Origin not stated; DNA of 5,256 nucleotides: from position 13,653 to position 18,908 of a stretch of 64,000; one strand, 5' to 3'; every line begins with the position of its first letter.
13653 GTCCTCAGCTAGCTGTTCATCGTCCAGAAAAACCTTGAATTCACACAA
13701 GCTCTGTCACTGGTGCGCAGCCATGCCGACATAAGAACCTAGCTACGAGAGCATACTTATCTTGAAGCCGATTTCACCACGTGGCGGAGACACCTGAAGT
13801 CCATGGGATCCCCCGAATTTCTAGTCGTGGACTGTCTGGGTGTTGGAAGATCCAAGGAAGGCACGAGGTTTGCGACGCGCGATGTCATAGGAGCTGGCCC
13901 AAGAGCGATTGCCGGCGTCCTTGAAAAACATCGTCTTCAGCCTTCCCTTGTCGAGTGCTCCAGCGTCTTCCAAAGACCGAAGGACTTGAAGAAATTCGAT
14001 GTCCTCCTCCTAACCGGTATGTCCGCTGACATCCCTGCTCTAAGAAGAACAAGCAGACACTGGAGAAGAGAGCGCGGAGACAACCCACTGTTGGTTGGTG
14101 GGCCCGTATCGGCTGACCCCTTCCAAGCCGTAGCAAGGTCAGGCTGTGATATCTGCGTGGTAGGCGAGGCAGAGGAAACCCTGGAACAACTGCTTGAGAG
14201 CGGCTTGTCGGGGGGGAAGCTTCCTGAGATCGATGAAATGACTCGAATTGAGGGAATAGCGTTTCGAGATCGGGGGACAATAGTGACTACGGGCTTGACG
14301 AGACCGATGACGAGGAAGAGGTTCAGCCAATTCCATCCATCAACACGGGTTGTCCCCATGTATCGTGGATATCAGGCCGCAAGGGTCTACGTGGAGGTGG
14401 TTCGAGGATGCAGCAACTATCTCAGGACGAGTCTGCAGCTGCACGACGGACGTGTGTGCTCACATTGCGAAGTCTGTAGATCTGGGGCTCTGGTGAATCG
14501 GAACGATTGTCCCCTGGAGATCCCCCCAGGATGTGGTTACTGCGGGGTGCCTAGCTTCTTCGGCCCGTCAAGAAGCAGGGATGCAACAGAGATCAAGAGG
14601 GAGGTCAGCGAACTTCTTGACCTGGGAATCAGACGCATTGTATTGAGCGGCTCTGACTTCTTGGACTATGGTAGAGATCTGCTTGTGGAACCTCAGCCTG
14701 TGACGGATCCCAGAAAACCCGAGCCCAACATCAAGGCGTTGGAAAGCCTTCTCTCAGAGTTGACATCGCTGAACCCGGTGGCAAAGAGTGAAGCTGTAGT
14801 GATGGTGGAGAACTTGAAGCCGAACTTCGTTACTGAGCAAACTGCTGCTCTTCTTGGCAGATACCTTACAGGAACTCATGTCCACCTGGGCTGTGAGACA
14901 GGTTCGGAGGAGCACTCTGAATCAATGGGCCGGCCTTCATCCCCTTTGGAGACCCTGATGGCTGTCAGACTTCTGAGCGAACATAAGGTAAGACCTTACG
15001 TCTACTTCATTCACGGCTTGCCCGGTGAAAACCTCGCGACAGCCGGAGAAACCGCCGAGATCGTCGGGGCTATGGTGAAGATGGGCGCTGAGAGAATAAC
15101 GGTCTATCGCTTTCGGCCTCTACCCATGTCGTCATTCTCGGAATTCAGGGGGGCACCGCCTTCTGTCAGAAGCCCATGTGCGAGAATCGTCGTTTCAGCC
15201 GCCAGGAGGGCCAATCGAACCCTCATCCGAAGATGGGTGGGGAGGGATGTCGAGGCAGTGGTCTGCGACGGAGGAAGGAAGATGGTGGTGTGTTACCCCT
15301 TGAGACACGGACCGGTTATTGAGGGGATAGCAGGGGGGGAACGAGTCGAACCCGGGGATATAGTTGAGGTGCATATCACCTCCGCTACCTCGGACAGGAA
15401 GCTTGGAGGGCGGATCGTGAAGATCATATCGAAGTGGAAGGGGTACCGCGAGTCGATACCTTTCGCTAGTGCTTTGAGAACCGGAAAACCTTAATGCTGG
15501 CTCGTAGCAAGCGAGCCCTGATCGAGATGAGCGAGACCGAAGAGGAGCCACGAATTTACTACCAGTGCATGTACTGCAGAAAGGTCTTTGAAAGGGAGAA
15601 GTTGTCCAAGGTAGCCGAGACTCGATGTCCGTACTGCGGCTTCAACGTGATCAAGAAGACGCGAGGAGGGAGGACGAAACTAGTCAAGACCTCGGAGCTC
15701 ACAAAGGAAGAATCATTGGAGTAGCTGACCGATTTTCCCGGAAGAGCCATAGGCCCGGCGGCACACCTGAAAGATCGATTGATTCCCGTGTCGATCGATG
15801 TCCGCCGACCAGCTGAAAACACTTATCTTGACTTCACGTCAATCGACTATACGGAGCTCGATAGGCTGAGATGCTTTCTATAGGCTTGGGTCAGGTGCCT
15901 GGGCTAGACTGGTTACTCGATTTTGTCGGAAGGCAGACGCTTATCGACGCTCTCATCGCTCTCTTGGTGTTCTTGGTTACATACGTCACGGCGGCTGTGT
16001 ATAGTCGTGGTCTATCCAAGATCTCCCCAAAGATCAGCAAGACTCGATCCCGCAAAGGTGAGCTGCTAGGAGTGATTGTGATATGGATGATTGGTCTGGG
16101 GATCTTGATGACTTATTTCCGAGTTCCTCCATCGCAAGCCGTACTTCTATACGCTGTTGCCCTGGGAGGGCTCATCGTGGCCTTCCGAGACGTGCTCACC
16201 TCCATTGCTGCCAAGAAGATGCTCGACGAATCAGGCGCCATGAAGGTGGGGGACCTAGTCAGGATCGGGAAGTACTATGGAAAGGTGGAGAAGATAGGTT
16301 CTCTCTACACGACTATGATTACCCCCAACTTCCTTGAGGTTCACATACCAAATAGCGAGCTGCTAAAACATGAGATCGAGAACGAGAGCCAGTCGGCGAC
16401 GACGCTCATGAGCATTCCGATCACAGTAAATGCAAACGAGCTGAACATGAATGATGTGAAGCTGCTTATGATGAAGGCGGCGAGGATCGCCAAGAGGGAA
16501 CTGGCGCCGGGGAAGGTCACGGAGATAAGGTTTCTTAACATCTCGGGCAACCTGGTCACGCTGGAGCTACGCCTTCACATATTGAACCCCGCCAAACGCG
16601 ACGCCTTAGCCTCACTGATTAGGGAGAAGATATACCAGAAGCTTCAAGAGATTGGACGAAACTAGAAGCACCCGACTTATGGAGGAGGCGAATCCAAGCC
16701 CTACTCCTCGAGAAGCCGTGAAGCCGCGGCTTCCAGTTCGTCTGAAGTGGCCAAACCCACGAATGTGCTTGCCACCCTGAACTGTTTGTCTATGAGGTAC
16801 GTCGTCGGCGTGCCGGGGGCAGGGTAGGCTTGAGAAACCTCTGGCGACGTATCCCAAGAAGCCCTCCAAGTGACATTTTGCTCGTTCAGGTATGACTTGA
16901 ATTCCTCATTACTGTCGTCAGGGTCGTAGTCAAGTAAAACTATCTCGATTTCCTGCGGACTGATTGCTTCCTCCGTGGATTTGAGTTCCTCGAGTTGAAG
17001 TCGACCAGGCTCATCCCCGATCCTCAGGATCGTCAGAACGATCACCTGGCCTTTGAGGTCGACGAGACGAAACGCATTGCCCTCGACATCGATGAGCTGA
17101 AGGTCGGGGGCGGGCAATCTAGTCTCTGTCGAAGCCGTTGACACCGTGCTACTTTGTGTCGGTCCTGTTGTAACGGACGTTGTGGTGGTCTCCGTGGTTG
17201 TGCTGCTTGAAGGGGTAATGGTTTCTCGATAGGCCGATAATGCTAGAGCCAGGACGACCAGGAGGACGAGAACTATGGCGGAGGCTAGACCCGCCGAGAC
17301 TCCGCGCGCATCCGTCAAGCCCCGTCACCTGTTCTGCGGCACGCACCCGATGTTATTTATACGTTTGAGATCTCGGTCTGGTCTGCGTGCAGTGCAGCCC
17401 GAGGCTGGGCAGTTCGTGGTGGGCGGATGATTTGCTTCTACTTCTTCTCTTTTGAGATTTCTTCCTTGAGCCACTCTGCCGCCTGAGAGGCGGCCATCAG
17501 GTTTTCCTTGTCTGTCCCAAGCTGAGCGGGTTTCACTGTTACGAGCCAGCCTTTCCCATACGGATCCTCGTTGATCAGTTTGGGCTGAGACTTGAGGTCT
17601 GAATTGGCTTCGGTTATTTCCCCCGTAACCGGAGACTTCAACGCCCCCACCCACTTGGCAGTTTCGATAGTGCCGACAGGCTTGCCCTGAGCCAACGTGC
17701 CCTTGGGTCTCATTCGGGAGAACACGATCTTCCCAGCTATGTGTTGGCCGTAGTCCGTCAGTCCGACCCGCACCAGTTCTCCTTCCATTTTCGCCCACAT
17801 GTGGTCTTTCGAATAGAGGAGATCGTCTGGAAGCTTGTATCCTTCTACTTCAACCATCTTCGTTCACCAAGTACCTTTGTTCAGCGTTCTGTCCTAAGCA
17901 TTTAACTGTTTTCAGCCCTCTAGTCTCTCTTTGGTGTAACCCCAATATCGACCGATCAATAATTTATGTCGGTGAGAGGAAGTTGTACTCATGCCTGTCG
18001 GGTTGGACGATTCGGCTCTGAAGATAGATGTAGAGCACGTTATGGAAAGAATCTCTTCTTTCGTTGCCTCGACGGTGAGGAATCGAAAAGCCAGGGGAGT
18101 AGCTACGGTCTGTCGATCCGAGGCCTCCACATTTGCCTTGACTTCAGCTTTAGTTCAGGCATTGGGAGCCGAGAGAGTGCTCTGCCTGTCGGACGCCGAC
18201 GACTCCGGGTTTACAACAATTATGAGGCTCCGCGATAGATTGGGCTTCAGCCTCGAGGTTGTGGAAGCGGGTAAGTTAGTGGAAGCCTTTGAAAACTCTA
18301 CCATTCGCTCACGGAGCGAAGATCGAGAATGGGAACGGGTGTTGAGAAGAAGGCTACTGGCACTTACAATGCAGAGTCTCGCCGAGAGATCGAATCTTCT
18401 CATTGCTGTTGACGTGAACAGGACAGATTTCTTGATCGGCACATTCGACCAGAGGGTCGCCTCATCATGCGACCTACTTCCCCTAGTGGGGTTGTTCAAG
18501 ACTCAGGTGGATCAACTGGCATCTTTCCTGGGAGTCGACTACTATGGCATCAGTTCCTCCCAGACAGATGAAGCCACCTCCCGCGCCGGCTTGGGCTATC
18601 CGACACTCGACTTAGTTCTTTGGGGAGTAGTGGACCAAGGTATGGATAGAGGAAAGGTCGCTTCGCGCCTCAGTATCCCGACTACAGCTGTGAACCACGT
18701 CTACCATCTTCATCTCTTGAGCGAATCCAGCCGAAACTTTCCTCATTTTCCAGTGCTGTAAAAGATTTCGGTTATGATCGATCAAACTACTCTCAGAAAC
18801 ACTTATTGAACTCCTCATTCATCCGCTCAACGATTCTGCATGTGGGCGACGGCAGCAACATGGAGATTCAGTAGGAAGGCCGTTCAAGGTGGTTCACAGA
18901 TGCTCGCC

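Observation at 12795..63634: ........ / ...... palindrome strongly over-represented and almost confined to non-coding DNA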

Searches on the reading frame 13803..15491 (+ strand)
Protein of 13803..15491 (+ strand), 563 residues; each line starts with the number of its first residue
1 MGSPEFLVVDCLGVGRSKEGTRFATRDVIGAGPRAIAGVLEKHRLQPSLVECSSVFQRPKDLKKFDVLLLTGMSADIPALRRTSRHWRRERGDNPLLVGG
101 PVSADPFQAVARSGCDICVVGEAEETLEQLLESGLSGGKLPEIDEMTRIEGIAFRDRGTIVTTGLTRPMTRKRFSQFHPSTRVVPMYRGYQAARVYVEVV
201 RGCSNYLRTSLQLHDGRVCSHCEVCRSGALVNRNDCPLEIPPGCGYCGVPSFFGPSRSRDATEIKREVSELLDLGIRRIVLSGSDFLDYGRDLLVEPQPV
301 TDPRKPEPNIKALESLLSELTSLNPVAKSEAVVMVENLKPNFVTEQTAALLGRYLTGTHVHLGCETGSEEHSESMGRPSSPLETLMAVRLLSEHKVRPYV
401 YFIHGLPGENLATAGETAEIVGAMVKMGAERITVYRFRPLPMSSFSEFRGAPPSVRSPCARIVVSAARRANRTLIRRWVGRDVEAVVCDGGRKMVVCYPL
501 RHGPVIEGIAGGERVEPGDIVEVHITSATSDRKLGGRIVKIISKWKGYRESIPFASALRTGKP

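Call 32: search_protein_families(library=pfam, proteins=[window:13803-15491:+])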
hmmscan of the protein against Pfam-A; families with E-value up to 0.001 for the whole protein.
window:13803-15491:+ (563 aa): 2 families
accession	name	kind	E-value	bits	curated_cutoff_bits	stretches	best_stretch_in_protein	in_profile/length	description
PF04055.27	Radical_SAM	-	1.4e-16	61.6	29.5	1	243-419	10-164/166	Radical SAM superfamily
PF02310.24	B12-binding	-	1.7e-08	34.8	32.1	1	34-130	18-120/121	B12 binding domain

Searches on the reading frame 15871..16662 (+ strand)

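Call 33: search_protein_families(library=pfam, proteins=[window:15871-16662:+])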
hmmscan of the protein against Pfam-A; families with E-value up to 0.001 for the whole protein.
window:15871-16662:+ (264 aa): 1 family
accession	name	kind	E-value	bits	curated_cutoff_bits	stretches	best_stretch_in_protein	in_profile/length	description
PF00924.24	MS_channel_2nd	-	6.6e-11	42.6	20.2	1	123-173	17-67/68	Mechanosensitive ion channel, beta-domain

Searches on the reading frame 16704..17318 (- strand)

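Call 33: search_protein_families(library=pfam, proteins=[window:16704-17318:-])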
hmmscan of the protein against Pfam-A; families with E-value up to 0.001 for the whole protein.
window:16704-17318:- (205 aa): 3 families
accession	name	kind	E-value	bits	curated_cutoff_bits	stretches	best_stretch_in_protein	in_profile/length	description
PF00578.27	AhpC-TSA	-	2.5e-10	40.8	26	1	69-182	4-121/124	AhpC/TSA family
PF08534.16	Redoxin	-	5.7e-07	29.9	26.6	1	69-191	5-137/148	Redoxin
PF13905.12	Thioredoxin_8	-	0.00016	22.4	27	1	90-181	1-93/94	Thioredoxin-like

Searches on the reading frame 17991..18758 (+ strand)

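Call 9: search_protein_families(library=pfam, proteins=[window:17991-18758:+])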
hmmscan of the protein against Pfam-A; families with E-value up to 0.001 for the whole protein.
window:17991-18758:+ (256 aa): 1 family
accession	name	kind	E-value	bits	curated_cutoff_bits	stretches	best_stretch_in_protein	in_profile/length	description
PF02540.23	NAD_synthase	-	1.1e-11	44.8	21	1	18-250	2-241/242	NAD synthase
